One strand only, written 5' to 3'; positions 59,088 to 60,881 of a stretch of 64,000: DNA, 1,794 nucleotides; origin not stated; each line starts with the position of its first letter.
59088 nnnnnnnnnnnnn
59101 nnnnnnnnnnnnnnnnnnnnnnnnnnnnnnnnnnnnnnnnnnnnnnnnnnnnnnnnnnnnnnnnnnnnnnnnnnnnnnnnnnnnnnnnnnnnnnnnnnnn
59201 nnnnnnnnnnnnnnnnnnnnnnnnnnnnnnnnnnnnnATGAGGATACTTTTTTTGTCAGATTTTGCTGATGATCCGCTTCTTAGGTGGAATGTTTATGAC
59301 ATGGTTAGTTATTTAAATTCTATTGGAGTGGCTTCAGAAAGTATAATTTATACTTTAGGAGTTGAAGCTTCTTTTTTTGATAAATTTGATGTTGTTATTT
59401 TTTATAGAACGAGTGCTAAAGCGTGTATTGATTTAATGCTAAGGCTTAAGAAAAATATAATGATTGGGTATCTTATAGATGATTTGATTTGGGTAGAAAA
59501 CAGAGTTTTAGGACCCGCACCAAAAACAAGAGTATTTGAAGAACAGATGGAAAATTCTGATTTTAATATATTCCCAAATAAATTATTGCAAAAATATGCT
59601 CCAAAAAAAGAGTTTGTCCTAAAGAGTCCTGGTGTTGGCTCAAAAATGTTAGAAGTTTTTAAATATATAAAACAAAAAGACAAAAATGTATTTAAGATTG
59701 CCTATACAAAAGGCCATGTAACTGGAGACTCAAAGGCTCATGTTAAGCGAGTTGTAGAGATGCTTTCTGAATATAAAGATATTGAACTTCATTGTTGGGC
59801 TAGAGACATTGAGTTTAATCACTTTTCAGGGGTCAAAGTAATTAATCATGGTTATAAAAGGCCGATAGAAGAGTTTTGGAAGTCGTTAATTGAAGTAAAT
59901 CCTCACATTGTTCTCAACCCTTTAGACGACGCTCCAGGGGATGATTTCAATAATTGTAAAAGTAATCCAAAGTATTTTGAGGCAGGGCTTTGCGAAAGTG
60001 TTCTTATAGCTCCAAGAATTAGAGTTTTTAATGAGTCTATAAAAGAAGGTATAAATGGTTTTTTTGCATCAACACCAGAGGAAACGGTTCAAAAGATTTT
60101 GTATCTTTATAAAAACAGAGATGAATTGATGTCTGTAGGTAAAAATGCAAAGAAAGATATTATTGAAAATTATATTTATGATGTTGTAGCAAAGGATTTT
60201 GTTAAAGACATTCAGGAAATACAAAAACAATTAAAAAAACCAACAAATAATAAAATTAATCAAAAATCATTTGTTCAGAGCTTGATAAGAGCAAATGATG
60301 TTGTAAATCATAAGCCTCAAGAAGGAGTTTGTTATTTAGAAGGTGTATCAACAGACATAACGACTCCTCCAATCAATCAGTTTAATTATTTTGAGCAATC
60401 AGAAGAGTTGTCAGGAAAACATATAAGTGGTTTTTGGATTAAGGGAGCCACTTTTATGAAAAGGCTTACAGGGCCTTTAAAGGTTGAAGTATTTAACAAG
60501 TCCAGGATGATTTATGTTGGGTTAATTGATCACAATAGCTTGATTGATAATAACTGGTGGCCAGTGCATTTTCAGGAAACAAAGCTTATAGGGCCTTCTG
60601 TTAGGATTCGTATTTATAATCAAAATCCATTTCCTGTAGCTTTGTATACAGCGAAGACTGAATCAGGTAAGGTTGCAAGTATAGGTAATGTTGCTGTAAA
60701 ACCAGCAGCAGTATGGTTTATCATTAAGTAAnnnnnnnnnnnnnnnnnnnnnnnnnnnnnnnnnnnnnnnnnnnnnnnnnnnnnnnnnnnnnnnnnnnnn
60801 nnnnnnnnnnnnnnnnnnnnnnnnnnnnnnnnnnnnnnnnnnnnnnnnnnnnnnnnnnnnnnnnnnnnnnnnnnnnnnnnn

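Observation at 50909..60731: Second sugar-modification block: two DegT aminotransferases, a NeuD/PglD acetyltransferase, a GNAT, GT2 and GT-B glycosyltransferases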

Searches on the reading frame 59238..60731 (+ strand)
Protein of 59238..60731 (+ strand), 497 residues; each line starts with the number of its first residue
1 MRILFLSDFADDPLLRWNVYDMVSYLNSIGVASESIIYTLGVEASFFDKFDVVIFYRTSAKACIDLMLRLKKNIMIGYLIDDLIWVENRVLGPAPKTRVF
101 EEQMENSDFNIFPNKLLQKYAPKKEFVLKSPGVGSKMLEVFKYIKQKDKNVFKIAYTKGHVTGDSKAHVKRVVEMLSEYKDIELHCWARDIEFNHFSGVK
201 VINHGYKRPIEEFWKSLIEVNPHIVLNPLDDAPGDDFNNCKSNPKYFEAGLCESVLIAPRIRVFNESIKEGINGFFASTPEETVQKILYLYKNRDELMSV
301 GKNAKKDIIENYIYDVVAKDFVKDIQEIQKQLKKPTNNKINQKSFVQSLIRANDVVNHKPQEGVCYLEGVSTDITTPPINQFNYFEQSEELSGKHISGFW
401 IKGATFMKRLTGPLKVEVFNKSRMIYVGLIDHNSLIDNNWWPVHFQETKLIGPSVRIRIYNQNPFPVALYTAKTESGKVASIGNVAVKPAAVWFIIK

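Call 3: search_protein_families(library=pfam, proteins=[window:59238-60731:+], max_evalue=0.01)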
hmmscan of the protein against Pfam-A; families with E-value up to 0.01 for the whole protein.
window:59238-60731:+ (497 aa): 1 family
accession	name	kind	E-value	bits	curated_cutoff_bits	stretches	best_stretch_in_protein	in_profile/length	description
PF13524.12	Glyco_trans_1_2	-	1.2e-07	32.2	25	1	180-321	13-142/144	Glycosyl transferase-like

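Call 9: search_protein_families(library=ncbifam, proteins=[window:59238-60731:+], max_evalue=0.01)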
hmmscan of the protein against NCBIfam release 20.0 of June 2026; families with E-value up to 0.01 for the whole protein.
window:59238-60731:+ (497 aa): 2 families
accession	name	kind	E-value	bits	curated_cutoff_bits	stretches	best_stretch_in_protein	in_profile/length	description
NF041139.1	TreT_Thcocales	equivalog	0.0013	17.6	775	1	267-315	351-399/412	trehalose synthase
NF049988.1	MGlcDAGSynMgs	equivalog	0.0023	17.3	400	1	257-342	317-397/398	alpha-monoglucosyldiacylglycerol synthase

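Call 11: find_related_loci(query=window:59238-60731:+, collection=viral_contigs, flank=10000)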
Query window:59238-60731:+ (497 aa) in viral_contigs; peptide patterns used: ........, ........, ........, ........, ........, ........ (x = any residue, [..] = any of these).
11 stretches matched a pattern, but none encodes a relative of the query by tblastn (E <= 1e-3).

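Call 20: find_encoding_contigs(protein=window:59238-60731:+, flank=10000, max_places=6)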
Protein window:59238-60731:+ (497 aa): 3 contigs read that carry it; 1 place shown.
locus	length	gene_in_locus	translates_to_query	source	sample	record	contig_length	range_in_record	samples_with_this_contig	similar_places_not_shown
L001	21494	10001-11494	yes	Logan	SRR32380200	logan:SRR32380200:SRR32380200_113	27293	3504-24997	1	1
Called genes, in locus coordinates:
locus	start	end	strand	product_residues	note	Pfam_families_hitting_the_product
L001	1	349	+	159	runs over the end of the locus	PF00692:dUTPase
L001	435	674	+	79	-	-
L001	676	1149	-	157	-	-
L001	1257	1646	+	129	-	-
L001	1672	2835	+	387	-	PF01041:DegT_DnrJ_EryC1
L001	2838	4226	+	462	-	PF01520:Amidase_3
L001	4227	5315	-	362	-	PF21189:PHA02142, PF09414:RNA_ligase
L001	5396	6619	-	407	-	-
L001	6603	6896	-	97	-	-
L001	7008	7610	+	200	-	PF00132:Hexapep (weak)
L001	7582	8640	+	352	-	PF01041:DegT_DnrJ_EryC1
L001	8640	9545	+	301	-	PF00535:Glycos_transf_2, PF10111:Glyco_tranf_2_2 (weak)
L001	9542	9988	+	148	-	PF13302:Acetyltransf_3, PF00583:Acetyltransf_1, PF13673:Acetyltransf_10 (weak), PF13508:Acetyltransf_7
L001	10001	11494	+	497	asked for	PF13524:Glyco_trans_1_2 (weak)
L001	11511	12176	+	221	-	-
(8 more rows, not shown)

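Call 25: find_homologous_proteins(query=window:59238-60731:+, max_evalue=0.001)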
Query window:59238-60731:+ (497 aa): 3 proteins with E <= 0.001 among 4141 candidates.
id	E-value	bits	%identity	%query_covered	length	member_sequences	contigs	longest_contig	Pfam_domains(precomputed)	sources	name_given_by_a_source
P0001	0.0e+0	1137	100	100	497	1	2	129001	PF13524.13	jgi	-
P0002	0.0e+0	1018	87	100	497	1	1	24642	PF13524.13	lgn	-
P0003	2.3e-49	187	29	99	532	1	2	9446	-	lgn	-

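Call 26: find_encoding_contigs(protein=P0002, flank=10000, max_places=3)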
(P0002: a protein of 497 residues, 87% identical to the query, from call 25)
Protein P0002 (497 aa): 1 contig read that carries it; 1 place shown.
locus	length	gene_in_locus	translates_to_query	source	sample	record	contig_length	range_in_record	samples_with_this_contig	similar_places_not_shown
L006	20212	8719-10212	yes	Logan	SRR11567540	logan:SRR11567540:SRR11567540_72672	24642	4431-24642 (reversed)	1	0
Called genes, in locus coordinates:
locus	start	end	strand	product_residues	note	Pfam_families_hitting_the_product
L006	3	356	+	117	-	?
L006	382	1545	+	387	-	PF01041:DegT_DnrJ_EryC1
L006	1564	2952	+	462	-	PF01520:Amidase_3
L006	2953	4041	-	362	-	PF21189:PHA02142, PF09414:RNA_ligase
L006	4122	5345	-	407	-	-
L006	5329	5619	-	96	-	-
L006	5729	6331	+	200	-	PF25084:LbH_EIF2B (faint), PF00132:Hexapep (faint), PF14602:Hexapep_2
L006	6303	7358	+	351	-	PF01041:DegT_DnrJ_EryC1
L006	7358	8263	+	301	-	PF00535:Glycos_transf_2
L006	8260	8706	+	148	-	PF13302:Acetyltransf_3, PF00583:Acetyltransf_1, PF13673:Acetyltransf_10 (weak), PF13508:Acetyltransf_7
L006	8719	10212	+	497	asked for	PF13524:Glyco_trans_1_2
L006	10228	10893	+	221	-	-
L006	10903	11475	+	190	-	-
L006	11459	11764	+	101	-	-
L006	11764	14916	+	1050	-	PF27249:MJ0330_N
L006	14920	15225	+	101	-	PF13893:RRM_5 (faint), PF28442:DUF8400 (weak), PF00076:RRM_1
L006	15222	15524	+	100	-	-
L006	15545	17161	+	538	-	PF07230:Portal_T4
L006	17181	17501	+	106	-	-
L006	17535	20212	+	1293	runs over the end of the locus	-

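Call 27: find_encoding_contigs(protein=P0003, flank=10000, max_places=3)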
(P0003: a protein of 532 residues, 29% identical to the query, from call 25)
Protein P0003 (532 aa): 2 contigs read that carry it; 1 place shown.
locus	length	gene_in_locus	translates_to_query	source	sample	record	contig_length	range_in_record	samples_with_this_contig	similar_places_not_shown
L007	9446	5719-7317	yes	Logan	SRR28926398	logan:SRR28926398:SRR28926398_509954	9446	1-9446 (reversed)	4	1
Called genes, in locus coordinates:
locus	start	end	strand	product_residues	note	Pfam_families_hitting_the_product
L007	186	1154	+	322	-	-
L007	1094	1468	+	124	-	PF02954:HTH_8 (weak)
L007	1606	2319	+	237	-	-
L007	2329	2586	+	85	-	-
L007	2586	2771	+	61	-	PF12441:CopG_antitoxin (weak)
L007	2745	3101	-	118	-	-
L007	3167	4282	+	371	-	PF01041:DegT_DnrJ_EryC1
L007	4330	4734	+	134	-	-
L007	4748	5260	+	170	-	PF13302:Acetyltransf_3, PF00583:Acetyltransf_1, PF13673:Acetyltransf_10 (weak), PF13508:Acetyltransf_7, PF08445:FR47 (weak)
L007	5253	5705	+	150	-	PF08433:KTI12 (weak), PF13671:AAA_33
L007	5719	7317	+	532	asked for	-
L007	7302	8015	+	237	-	-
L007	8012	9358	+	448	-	PF01832:Glucosaminidase (weak), PF01520:Amidase_3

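Call 39: search_protein_families(library=phrogs, proteins=[window:59238-60731:+], max_evalue=0.001)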
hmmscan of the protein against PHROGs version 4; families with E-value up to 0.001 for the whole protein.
window:59238-60731:+ (497 aa): 1 family
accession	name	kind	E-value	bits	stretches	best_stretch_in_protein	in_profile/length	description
phrog_7162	-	moron, auxiliary metabolic gene and host takeover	4.9e-08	33.6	1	222-317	206-297/309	glycosyltransferase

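Call 40: predict_structure(alignment_id=A1)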
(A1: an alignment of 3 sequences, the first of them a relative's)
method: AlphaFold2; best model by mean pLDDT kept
length: 497 residues; sequences in the alignment: 3
mean_pLDDT: 42.2   pTM: 0.28
mean pLDDT of the five models: 42.2, 40.3, 39.8, 39.1, 38.5
residues with pLDDT >= 90: 0; 70-90: 25; 50-70: 140; < 50: 332
segments of 3 or more residues with pLDDT < 50: 8-17, 36-45, 56-149, 158-168, 190-192, 209-211, 227-279, 293-375, 392-410, 434-441, 447-451, 470-497
pLDDT, mean of each block of 10 residues (from residue 1): 53 46 61 49 48 47 42 34 23 25 24 28 27 29 40 57 44 58 67 54 63 58 50 29 27 31 24 35 52 39 26 27 28 29 25 29 34 48 66 48 38 67 67 46 50 64 59 39 29 24
secondary structure, 60 per line:
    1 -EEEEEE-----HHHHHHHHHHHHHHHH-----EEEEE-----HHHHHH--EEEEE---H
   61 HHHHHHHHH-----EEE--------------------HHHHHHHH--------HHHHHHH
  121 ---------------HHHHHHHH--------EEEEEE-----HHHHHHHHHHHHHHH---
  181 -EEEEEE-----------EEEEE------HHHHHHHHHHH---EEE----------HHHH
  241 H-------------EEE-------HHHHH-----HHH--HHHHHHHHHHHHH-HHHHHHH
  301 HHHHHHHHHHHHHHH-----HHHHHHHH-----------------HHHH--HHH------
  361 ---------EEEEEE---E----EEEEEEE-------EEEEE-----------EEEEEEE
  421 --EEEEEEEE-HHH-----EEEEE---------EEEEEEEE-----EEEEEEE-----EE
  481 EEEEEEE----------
elements in order: E2-7 H13-28 E34-38 H44-49 E52-56 H60-69 E75-77 H98-105 H114-120 H136-143 E152-157 H163-177 E182-187 E199-203 H210-220 E224-226 H237-241 E255-257 H265-269 H280-292 H294-315 H321-328 H346-349 E370-375 E384-390 E398-402 E414-420 E423-430 E440-444 E454-461 E467-473 E479-487

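Call 41: search_protein_representatives(alignment_id=A1)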
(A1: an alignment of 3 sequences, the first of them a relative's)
Query: 3 sequences, 497 profile positions. Proteins with E-value up to 0.001 (for the whole library): 3136; up to 1e-10: 248; up to 1e-30: 30. The best 150 are listed.
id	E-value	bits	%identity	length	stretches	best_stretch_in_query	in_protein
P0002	6.5e-294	991.7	-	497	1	1-497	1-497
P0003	1.4e-239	812.5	-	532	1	1-496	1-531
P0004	4.7e-99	349.0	-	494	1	1-492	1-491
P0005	5.6e-64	233.3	-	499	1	1-492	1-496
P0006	2.2e-60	221.4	-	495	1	2-466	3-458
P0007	1.7e-56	208.6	-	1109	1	1-470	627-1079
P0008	5.7e-52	193.6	-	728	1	2-496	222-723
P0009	9.3e-50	186.3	-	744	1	2-492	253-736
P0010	1.6e-49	185.6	-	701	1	5-494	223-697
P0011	4.5e-49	184.1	-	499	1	2-480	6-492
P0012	5.2e-49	183.9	-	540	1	49-475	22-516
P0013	2.5e-47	178.3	-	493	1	1-474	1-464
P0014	2.1e-46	175.3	-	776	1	2-480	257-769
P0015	6.0e-45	170.5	-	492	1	10-478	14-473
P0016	1.1e-44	169.7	-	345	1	1-328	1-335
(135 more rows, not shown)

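Call 43: search_protein_families(library=pfam, alignment_id=A2, max_evalue=0.001)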
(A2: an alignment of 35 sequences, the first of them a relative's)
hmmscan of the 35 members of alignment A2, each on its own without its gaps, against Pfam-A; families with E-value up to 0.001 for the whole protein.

A. member 1, P0001 (497 aa): 1 family
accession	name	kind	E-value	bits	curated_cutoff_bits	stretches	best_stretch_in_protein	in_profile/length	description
PF13524.12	Glyco_trans_1_2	-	1.2e-07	32.2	25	1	180-321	13-142/144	Glycosyl transferase-like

B. families by the number of members that match (of 35 scanned): 16 families
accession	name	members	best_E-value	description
PF00534.26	Glycos_transf_1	24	1.4e-11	Glycosyl transferases group 1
PF13524.12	Glyco_trans_1_2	23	6.9e-13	Glycosyl transferase-like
PF13692.12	Glyco_trans_1_4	21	1.2e-11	Glycosyl transferases group 1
PF00535.33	Glycos_transf_2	9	3.5e-28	Glycosyl transferase family 2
PF10111.15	Glyco_tranf_2_2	8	1.5e-14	Glycosyltransferase like family 2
PF13641.12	Glyco_tranf_2_3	6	5.4e-07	Glycosyltransferase like family 2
PF05637.18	Glyco_transf_34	1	3.2e-15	galactosyl transferase GMA12/MNN10 family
PF14528.11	LAGLIDADG_3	1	1.3e-14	LAGLIDADG-like domain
PF13302.13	Acetyltransf_3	1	4.5e-11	Acetyltransferase (GNAT) domain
PF00583.31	Acetyltransf_1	1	5.3e-11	Acetyltransferase (GNAT) family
PF13483.12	Lactamase_B_3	1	3.1e-09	Beta-lactamase superfamily domain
PF00355.32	Rieske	1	1.6e-08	Rieske [2Fe-2S] domain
PF01075.23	Glyco_transf_9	1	3.6e-07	Glycosyltransferase family 9 (heptosyltransferase)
PF14890.11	Intein_splicing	1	2.8e-06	Intein splicing domain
PF03314.20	DUF273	1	8.7e-05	Protein of unknown function, DUF273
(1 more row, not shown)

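Call 45: find_encoding_contigs(protein=P0004, flank=10000, max_places=3)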
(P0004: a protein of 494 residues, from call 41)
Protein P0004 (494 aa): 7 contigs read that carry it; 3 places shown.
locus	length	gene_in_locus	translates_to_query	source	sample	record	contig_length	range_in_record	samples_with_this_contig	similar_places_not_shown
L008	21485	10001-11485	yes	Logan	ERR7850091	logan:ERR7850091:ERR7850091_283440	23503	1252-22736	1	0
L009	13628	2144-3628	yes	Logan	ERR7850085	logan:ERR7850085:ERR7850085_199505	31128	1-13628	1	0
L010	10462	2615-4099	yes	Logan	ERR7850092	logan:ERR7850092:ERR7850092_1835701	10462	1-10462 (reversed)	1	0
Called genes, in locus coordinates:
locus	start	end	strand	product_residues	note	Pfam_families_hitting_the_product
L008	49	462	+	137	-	-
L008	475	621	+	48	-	-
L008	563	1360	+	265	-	-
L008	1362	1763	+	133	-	-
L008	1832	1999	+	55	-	-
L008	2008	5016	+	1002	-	PF00176:SNF2-rel_dom, PF14890:Intein_splicing (weak), PF00270:DEAD (faint), PF04851:ResIII (faint), PF00271:Helicase_C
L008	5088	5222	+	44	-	-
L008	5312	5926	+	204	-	-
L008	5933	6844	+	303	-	-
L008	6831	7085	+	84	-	-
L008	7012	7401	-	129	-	-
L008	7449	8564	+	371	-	PF01041:DegT_DnrJ_EryC1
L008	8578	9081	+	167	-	-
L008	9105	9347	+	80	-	-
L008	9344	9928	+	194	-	-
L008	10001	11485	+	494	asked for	PF00534:Glycos_transf_1 (faint)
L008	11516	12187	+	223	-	-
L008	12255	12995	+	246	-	-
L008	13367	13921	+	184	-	-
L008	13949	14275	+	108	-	-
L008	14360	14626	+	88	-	-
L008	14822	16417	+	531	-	PF05731:TROVE, PF25045:vWA_Ro60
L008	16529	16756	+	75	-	-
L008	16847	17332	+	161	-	-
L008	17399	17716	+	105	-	-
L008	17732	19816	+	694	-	PF27249:MJ0330_N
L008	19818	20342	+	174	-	-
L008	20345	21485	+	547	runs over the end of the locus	PF07230:Portal_T4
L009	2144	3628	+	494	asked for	PF00534:Glycos_transf_1 (faint)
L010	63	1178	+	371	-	PF01041:DegT_DnrJ_EryC1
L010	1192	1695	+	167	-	-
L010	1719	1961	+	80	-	-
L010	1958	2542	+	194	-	-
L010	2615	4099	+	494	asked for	PF00534:Glycos_transf_1 (faint)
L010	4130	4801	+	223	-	-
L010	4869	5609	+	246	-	-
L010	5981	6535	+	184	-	-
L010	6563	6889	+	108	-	-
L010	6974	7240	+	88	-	-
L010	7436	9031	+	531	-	PF05731:TROVE, PF25045:vWA_Ro60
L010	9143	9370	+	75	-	-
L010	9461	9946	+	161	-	-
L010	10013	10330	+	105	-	-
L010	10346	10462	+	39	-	?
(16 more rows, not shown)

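Call 51: predict_structure(alignment_id=A2)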
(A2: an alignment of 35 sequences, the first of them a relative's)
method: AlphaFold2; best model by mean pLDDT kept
length: 497 residues; sequences in the alignment: 35
mean_pLDDT: 87.7   pTM: 0.72
mean pLDDT of the five models: 87.7, 87.4, 87.1, 86.5, 86.3
residues with pLDDT >= 90: 315; 70-90: 130; 50-70: 26; < 50: 26
segments of 3 or more residues with pLDDT < 50: 344-367
pLDDT, mean of each block of 10 residues (from residue 1): 90 89 89 85 85 94 92 96 81 72 96 94 94 90 93 93 88 95 92 82 90 95 92 76 93 97 94 97 98 98 97 88 95 72 45 37 44 88 95 86 88 95 95 86 93 94 95 87 95 86
secondary structure, 60 per line:
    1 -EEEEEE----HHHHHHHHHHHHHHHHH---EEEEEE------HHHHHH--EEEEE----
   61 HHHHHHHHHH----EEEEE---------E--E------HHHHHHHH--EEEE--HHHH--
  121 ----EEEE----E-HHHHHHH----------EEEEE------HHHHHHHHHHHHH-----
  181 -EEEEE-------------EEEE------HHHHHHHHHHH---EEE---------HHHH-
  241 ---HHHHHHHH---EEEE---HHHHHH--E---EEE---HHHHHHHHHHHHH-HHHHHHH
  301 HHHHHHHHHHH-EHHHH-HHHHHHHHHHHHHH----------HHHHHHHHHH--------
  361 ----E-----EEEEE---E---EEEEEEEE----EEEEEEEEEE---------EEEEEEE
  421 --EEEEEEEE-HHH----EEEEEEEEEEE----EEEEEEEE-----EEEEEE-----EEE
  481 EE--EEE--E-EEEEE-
elements in order: E2-7 H12-28 E32-37 H44-49 E52-56 H61-70 E75-79 H99-106 E109-112 H115-118 E125-128 H135-141 E152-156 H163-175 E182-186 E200-203 H210-220 E224-226 H236-239 H244-251 E255-258 H262-267 E274-276 H280-292 H294-311 H314-317 H319-332 H343-352 E371-375 E383-390 E395-404 E414-420 E423-430 E439-449 E454-461 E467-472 E478-482 E485-487 E492-496

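Call 53: fold_search(model_id=the predicted structure, library=pdb)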
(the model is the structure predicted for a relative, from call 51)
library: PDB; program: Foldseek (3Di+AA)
matches with E <= 10: 1656; with E <= 0.001: 295
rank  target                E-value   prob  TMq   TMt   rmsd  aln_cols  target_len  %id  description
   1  8dqd                  6.0e-13  1.00  0.48  0.62   6.3       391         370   13  Structure of the Campylobacter concisus glycosyltransferase PglA (released 2024-01-17)
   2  8dvw                  5.0e-12  1.00  0.46  0.59   6.7       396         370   14  Structure of the Campylobacter concisus glycosyltransferase PglA R203Q (released 2024-01-17)
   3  8dvz                  6.0e-12  1.00  0.47  0.61   6.3       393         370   14  Structure of the Campylobacter concisus glycosyltransferase PglA R282V variant (released 2024-01-17)
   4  7mi0                  7.1e-12  1.00  0.48  0.60   5.6       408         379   13  Crystal Structure of Glycosyltransferase from Rickettsia africae ESF-5 (released 2021-04-28)
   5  3c48_B                2.1e-11  1.00  0.35  0.41  10.3       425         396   14  Structure of the retaining glycosyltransferase MshA: The first step in mycothiol biosynthesis. Organism: Corynebacteri (released 2008-03-25)
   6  3c48_A                2.1e-11  1.00  0.33  0.40  13.1       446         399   12  Structure of the retaining glycosyltransferase MshA: The first step in mycothiol biosynthesis. Organism: Corynebacteri (released 2008-03-25)
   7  6tvp_A                2.5e-11  1.00  0.48  0.61   5.3       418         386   12  Structure of Mycobacterium smegmatis alpha-maltose-1-phosphate synthase GlgM (released 2020-04-22)
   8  7qsg_B                3.1e-11  1.00  0.45  0.71   5.8       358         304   14  Methylmannose polysaccharide mannosyltransferase from M. hassiacum (released 2023-01-25)
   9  3mbo_D                4.2e-11  1.00  0.52  0.69   4.3       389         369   10  Crystal Structure of the Glycosyltransferase BaBshA bound with UDP and L-malate (released 2010-09-29)
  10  3c4q_B                7.6e-11  1.00  0.49  0.60   5.2       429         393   12  Structure of the retaining glycosyltransferase MshA : The first step in mycothiol biosynthesis. Organism : Corynebacte (released 2008-04-01)
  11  2jjm_A                9.6e-11  1.00  0.52  0.69   4.5       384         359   12  Crystal Structure of a family GT4 glycosyltransferase from Bacillus anthracis ORF BA1558. (released 2008-08-05)
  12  6zn1                  1.1e-10  1.00  0.45  0.55   8.4       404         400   11  Trehalose transferase bound to alpha-D-glucopyranosyl-beta-galactopyranose from Thermoproteus uzoniensis (released 2021-01-20)
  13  3c4q_A                1.1e-10  1.00  0.50  0.61   5.4       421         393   11  Structure of the retaining glycosyltransferase MshA : The first step in mycothiol biosynthesis. Organism : Corynebacte (released 2008-04-01)
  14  7qsg_A                1.2e-10  1.00  0.47  0.59   6.2       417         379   12  Methylmannose polysaccharide mannosyltransferase from M. hassiacum (released 2023-01-25)
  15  6n1x                  1.7e-10  1.00  0.48  0.62   5.3       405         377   11  BshA from Staphylococcus aureus complexed with UDP and N-acetylglucosamine (released 2019-08-21)
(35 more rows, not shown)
